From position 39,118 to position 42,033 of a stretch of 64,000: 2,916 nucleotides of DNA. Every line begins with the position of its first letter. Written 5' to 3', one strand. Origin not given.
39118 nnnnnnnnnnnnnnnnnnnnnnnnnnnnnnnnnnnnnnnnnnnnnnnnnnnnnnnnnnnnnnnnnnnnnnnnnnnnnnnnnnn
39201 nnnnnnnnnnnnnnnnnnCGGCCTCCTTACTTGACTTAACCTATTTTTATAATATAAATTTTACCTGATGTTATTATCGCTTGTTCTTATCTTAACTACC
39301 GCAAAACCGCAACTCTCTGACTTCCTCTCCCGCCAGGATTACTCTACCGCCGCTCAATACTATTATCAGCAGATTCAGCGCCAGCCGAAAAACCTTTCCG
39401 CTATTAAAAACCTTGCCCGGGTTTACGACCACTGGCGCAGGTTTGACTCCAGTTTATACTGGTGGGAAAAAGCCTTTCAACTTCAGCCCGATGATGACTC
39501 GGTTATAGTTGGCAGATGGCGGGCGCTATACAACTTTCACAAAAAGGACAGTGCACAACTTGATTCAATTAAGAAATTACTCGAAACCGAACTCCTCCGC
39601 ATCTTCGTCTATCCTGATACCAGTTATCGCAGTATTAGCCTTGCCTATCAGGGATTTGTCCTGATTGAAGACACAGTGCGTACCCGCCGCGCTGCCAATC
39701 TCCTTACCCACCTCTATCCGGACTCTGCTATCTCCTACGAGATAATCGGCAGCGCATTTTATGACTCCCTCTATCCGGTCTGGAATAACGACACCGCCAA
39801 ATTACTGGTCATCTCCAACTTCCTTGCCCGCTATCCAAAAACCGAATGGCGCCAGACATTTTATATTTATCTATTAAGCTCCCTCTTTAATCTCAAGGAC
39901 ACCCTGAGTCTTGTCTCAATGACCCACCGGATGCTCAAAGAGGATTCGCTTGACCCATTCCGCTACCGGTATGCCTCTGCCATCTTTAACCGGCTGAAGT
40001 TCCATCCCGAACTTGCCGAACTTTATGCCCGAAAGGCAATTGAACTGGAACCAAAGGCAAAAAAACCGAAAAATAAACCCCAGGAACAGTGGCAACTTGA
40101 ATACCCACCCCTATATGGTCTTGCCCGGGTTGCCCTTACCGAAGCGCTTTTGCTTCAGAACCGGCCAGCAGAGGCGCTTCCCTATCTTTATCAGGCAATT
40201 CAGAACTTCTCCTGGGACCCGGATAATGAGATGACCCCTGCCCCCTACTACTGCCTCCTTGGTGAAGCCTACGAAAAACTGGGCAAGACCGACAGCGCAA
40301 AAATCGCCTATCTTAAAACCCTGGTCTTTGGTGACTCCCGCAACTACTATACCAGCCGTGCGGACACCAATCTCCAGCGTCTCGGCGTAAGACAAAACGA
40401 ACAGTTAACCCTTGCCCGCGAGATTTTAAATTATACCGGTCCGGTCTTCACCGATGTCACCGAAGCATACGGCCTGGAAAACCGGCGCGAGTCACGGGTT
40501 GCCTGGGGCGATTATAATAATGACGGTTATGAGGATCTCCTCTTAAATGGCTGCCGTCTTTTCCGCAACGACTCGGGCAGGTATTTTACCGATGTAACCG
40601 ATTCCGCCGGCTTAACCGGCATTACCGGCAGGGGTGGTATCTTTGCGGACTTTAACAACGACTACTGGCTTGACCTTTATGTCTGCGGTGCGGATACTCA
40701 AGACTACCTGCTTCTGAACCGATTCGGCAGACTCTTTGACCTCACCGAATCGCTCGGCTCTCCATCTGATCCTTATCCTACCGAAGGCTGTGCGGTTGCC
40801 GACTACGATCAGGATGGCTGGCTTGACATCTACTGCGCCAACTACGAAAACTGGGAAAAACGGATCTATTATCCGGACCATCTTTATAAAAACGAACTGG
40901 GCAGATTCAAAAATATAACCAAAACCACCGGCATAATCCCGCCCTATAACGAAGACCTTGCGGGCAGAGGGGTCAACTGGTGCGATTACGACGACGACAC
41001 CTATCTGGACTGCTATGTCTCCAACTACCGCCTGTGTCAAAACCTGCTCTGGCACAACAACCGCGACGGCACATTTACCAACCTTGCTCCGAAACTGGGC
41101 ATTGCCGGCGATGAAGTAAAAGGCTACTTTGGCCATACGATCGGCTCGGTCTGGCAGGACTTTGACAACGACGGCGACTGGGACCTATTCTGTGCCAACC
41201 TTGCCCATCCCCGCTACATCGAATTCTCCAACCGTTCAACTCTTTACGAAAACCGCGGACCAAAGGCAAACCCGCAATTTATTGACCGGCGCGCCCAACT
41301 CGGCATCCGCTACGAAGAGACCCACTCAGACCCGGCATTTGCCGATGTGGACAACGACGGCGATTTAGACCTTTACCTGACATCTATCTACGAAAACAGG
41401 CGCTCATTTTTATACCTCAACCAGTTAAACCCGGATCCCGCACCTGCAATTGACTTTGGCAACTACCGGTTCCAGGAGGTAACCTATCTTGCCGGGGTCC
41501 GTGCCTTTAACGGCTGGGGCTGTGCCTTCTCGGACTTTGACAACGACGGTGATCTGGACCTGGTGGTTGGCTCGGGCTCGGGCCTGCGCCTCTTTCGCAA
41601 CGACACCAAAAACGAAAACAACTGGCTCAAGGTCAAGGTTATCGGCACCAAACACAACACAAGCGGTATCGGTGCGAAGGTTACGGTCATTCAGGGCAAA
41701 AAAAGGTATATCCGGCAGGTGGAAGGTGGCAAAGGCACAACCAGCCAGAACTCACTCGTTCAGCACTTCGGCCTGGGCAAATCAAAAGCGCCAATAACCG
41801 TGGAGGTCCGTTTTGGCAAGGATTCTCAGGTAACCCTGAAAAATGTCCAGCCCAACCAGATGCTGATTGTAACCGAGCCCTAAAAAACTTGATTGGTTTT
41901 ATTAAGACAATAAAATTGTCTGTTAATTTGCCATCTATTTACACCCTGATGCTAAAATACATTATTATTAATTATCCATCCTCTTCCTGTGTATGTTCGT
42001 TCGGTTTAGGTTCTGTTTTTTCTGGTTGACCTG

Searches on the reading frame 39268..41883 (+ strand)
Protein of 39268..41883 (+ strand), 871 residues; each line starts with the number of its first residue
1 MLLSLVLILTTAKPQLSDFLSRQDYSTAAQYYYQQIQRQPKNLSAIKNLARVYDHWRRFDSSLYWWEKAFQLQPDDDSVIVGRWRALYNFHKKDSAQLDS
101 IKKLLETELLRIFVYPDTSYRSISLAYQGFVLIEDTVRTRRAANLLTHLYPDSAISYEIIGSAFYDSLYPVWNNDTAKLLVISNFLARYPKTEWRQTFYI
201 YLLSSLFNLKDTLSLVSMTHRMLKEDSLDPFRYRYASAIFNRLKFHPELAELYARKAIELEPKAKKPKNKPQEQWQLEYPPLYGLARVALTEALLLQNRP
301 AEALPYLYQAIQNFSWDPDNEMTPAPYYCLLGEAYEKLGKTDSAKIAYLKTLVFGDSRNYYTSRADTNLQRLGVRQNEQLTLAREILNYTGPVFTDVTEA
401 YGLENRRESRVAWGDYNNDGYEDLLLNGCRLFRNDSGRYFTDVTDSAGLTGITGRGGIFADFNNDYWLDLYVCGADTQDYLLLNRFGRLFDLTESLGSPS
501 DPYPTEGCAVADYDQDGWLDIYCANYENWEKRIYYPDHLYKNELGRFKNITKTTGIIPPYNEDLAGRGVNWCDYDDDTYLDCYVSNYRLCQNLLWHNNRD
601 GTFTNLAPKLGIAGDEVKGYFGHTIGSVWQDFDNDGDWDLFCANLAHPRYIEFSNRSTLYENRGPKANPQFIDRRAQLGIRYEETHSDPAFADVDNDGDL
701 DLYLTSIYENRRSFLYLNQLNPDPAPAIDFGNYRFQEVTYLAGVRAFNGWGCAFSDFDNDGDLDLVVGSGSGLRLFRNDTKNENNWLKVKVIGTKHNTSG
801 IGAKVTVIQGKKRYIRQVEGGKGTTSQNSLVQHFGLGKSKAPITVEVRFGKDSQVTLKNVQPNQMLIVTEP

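Call 5: search_protein_families(library=pfam, proteins=[window:39268-41883:+], max_evalue=0.01)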
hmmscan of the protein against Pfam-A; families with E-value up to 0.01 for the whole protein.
window:39268-41883:+ (871 aa): 9 families
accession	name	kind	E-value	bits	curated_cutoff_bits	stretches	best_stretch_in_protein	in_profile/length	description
PF13517.12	FG-GAP_3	-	2e-34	118.4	26.9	7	631-703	1-60/61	FG-GAP-like repeat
PF07593.17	UnbV_ASPIC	-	1.6e-14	54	23.4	1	800-866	1-67/68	ASPIC and UnbV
PF01839.29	FG-GAP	-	4.8e-09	36.4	22.1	1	749-772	2-25/37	FG-GAP repeat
PF14559.12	TPR_19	-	2.7e-07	31.2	25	0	20-55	2-37/68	Tetratricopeptide repeat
PF00515.34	TPR_1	-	2.1e-06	27.7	27.8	0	326-351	2-27/34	Tetratricopeptide repeat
PF13181.12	TPR_8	-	4.3e-06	26.9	25.7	1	325-350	1-26/34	Tetratricopeptide repeat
PF13428.12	TPR_14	-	6.4e-05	23.7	23.5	0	287-319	4-36/44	Tetratricopeptide repeat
PF07719.23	TPR_2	-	0.0013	19.1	27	0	326-351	2-27/34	Tetratricopeptide repeat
PF13424.12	TPR_12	-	0.0058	17.2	30.1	0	292-351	11-71/77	Tetratricopeptide repeat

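Call 10: find_encoding_contigs(protein=window:39268-41883:+, flank=10000, max_places=10)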
Protein window:39268-41883:+ (871 aa): no gene with exactly this product is on record in the collection.

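Call 12: find_related_loci(query=window:39268-41883:+, collection=genome_contigs, flank=10000)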
Query window:39268-41883:+ (871 aa) in genome_contigs; peptide patterns used: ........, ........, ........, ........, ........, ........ (x = any residue, [..] = any of these).
37 stretches matched a pattern; 25 encode a relative of the query (tblastn E <= 1e-3); 25 distinct loci.
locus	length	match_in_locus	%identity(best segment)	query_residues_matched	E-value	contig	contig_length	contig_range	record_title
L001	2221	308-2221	85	12-769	0e+0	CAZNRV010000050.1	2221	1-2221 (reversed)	MAG TPA_asm: uncultured bacterium isolate SRP231805_co4_162 genome assembly, contig: k141_453104, whole genome shotgun s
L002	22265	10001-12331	39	73-870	2e-160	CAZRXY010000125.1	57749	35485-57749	MAG TPA_asm: uncultured Candidatus Cloacimonadota bacterium isolate SRP067234_co1_53 genome assembly, contig: k99_842086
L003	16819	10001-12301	39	83-870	4e-158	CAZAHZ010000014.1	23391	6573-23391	MAG TPA_asm: uncultured Candidatus Cloacimonadota bacterium isolate SRP178699_co2_176 genome assembly, contig: NODE_1370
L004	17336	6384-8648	39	91-860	9e-159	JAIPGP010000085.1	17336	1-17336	MAG: Candidatus Cloacimonadota bacterium isolate Tobar13.5m-G52 Tobar13-5m-C3717, whole genome shotgun sequence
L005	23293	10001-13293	29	380-870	2e-36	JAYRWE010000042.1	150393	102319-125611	MAG: bacterium isolate NJ_NJASGE3bin.37 k141_495949, whole genome shotgun sequence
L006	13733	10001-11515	31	323-849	1e-32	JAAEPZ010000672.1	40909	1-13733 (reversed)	MAG: bacterium isolate Gpa_5 GpaG_CONTIG3089278, whole genome shotgun sequence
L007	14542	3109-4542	28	393-868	1e-29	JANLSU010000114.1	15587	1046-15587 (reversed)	MAG: bacterium isolate OTE_25_metabat_308 OTE_25_k141_2329048, whole genome shotgun sequence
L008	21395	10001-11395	31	391-870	1e-38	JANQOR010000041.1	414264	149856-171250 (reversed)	MAG: Cyclobacteriaceae bacterium isolate IP29b_bin.14 k99_984056, whole genome shotgun sequence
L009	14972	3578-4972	29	411-870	1e-31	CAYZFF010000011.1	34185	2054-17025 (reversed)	MAG TPA_asm: uncultured Cytophagia bacterium isolate SRP173033_co1_156 genome assembly, contig: NODE_1795_length_34185_c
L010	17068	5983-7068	30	393-870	3e-28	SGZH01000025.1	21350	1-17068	MAG: Flavobacteriales bacterium isolate MED-G124 Flavobacteriales-MED-G124-C25, whole genome shotgun sequence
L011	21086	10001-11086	30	393-870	2e-28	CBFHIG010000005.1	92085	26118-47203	MAG: Flavobacteriaceae bacterium isolate AGTU_43_bin_29_strict genome assembly, contig: AGTU_43_bin_29_strict_c5, whole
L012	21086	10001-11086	29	393-870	8e-28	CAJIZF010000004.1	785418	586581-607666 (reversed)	MAG: uncultured Flavobacteriaceae bacterium isolate FRAM18_bin221 genome assembly, contig: FRAM18_bin221-4, whole genome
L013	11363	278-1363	29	393-870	1e-27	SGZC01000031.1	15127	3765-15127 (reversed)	MAG: Flavobacteriales bacterium isolate MED-G119 Flavobacteriales-MED-G119-C31, whole genome shotgun sequence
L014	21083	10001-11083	28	393-870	3e-27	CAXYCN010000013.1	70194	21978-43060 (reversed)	MAG: uncultured Flavobacteriaceae bacterium isolate FRAM_RAS_F4_07_1718_1-MAG_6 genome assembly, contig: FRAM_RAS_F4_07_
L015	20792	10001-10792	29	393-870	2e-25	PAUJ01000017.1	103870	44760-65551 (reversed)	MAG: Flavobacteriaceae bacterium isolate SAT1509 8998, whole genome shotgun sequence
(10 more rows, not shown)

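Call 26: find_related_loci(query=window:39268-41883:+, collection=metagenome_contigs, flank=10000)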
Query window:39268-41883:+ (871 aa) in metagenome_contigs; peptide patterns used: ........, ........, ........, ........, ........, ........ (x = any residue, [..] = any of these).
46 stretches matched a pattern; 33 encode a relative of the query (tblastn E <= 1e-3); 33 distinct loci.
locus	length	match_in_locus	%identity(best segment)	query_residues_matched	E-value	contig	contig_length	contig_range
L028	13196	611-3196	86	10-871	0e+0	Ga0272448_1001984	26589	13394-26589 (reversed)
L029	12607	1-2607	84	3-871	0e+0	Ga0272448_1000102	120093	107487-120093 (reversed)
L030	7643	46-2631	84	10-871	0e+0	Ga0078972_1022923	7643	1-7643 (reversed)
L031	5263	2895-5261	84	10-798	0e+0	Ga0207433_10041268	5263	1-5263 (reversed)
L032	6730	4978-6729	85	12-769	0e+0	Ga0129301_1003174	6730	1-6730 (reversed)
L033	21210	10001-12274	39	83-860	4e-156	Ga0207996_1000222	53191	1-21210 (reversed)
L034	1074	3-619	89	628-871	1e-119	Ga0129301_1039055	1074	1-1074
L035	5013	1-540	87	692-871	2e-99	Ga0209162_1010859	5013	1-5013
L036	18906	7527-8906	31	385-870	2e-39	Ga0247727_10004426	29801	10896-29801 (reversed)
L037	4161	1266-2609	31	424-870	2e-34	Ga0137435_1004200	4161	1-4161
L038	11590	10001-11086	30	393-870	7e-29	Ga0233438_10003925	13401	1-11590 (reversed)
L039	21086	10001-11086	30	393-870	2e-28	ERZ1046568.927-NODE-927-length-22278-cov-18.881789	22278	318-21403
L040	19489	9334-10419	30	393-870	5e-28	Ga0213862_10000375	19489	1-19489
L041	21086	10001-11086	29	393-870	5e-28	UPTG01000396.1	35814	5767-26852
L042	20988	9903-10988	29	393-870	8e-28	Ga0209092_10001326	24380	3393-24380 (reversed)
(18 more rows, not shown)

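Call 33: search_protein_families(library=pfam, proteins=[L028:4550-5032:-, L029:7468-8025:+, L035:732-1313:-, L029:8179-8949:+, L030:2815-4422:+], max_evalue=0.1)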
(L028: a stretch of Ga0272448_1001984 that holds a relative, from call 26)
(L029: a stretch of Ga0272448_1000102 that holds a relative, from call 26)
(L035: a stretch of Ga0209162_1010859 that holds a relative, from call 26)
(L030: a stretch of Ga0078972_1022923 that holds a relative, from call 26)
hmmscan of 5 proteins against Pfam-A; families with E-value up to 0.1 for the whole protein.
L028:4550-5032:- (160 aa): 2 families
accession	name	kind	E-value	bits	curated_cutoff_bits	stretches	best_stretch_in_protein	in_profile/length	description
PF08496.15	Peptidase_S49_N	-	0.012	16.1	27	1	34-101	73-129/147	Peptidase family S49 N-terminal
PF23238.1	DUF7068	-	0.036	14.6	27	1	71-97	15-41/65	Domain of unknown function (DUF7068)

L029:7468-8025:+ (185 aa): 0 families

L035:732-1313:- (193 aa): 2 families
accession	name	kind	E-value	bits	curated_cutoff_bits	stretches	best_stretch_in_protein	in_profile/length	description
PF08496.15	Peptidase_S49_N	-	0.03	14.8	27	1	34-102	73-130/147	Peptidase family S49 N-terminal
PF23238.1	DUF7068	-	0.043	14.4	27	1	71-97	15-41/65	Domain of unknown function (DUF7068)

L029:8179-8949:+ (256 aa): 1 family
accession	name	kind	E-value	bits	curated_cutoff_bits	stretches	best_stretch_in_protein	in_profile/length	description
PF12686.12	DUF3800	-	1.2e-13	52.5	21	1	3-219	1-147/149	Protein of unknown function (DUF3800)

L030:2815-4422:+ (535 aa): 5 families
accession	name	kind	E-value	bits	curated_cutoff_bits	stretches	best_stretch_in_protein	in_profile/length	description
PF18911.6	PKD_4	-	1.7e-18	66.9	27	2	129-214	8-84/85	PKD domain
PF00801.26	PKD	-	5.4e-18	65.2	23.5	3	130-206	7-74/80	PKD domain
PF18981.6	InlK_D3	-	0.00026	21.4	25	0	87-109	45-67/75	Internalin K domain (D3/D4)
PF20773.4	InhA-like_MAM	-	0.001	19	26.9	0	383-476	56-160/191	Immune inhibitor A-like, MAM domain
PF24542.1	Ig_TPPC8_C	-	0.021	15.1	27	0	135-194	36-95/103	TPPC8 C-terminal Ig-like domain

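Call 34: search_protein_families(library=padloc, proteins=[L028:4550-5032:-, L029:7468-8025:+, L035:732-1313:-, L029:8179-8949:+], max_evalue=0.1)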
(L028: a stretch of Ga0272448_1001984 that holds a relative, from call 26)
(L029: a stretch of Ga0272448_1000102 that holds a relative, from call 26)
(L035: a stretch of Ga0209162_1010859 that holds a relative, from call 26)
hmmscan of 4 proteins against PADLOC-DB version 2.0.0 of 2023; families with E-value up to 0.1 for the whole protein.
L028:4550-5032:- (160 aa): 1 family
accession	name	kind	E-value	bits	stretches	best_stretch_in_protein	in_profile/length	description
PDLC02088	Cas5_IIId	-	0.035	11.2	1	14-56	100-142/439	-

L029:7468-8025:+ (185 aa): 1 family
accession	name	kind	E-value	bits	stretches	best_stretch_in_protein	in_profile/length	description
PDLC01169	TPR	-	0.044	11.2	0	5-41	38-74/252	TPR repeats containing protein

L035:732-1313:- (193 aa): 0 families

L029:8179-8949:+ (256 aa): 1 family
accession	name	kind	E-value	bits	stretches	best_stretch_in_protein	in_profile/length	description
PDLC04353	PDC-M04A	-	0.03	11.7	0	4-46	7-44/232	-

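Call 48: search_solved_structures(query=L035:732-1313:-, max_evalue=10)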
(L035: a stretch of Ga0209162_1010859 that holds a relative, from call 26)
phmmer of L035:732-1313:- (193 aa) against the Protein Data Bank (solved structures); distinct sequences matched with E-value up to 10: 1.
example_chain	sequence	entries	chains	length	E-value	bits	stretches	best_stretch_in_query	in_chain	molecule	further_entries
1spx_A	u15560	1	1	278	0.68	13.4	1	46-101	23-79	short-chain reductase family member (5L265)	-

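Call 49: search_dna_similar(query=L035:732-1313:-, collection=plasmids, mode=protein, max_evalue=0.01)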
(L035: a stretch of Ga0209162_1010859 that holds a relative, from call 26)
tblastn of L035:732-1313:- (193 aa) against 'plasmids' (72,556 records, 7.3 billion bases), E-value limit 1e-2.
No match.

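Call 76: search_protein_families(library=phrogs, proteins=[L035:732-1313:-], max_evalue=0.01)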
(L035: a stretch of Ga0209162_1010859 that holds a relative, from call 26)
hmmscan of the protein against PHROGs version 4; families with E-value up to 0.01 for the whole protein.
L035:732-1313:- (193 aa): 0 families

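Call 90: search_solved_structures(query=A4, max_evalue=10)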
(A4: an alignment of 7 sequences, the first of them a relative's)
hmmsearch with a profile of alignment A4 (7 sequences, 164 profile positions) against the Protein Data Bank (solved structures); distinct sequences matched with E-value up to 10: 2.
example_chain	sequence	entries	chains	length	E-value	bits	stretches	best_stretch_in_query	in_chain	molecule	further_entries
5o33_B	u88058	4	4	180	1.2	12.4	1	41-114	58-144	Kalirin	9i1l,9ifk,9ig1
5qqd_B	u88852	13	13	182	1.2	12.4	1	41-114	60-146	Kalirin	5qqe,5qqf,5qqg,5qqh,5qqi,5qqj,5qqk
